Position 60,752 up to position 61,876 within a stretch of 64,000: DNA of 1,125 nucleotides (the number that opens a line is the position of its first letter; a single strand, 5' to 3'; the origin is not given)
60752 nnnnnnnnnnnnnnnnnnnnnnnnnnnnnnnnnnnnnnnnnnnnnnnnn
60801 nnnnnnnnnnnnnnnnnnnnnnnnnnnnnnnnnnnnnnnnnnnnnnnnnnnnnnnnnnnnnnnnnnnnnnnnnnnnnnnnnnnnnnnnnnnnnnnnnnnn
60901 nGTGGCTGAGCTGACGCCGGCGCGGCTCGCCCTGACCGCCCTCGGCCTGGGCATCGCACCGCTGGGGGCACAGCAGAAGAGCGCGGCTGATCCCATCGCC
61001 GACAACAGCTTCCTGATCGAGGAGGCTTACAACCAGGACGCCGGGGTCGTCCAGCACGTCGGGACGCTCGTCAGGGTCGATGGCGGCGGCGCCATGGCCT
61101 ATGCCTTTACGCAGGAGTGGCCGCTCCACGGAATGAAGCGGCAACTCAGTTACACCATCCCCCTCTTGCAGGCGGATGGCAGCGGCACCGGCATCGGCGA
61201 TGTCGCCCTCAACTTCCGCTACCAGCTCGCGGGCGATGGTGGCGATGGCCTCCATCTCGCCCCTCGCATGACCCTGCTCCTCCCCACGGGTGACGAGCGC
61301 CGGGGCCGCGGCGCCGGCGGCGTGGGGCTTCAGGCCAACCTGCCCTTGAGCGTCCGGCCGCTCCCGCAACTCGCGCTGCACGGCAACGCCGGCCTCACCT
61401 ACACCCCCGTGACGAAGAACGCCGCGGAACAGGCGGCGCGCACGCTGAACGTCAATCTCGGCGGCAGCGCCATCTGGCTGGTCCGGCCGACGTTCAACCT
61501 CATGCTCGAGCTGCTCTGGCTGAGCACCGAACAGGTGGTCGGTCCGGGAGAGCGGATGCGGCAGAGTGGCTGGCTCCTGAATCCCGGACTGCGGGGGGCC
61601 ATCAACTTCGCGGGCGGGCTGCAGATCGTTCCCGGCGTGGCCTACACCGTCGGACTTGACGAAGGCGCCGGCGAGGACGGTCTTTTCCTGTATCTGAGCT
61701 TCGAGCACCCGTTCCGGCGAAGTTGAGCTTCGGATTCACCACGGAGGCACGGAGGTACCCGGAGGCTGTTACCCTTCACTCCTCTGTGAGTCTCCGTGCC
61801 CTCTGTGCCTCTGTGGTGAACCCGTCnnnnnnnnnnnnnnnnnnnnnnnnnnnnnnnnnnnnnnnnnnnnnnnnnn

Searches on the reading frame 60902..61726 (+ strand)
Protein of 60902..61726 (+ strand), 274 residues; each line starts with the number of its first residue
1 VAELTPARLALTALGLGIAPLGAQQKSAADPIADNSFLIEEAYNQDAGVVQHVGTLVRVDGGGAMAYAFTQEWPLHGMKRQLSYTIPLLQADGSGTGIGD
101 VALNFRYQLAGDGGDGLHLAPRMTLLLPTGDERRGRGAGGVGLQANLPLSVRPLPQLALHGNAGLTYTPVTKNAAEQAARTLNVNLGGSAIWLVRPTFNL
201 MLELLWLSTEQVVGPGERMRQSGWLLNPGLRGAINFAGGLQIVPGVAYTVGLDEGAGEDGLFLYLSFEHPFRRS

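Call 53: search_protein_families(library=pfam, proteins=[window:60902-61726:+])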
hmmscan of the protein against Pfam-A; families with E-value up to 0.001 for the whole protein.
window:60902-61726:+ (274 aa): 1 family
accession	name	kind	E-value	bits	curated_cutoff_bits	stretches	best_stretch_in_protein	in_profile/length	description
PF13557.12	Phenol_MetA_deg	-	6.1e-06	26.9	22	1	71-230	46-207/242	Putative MetA-pathway of phenol degradation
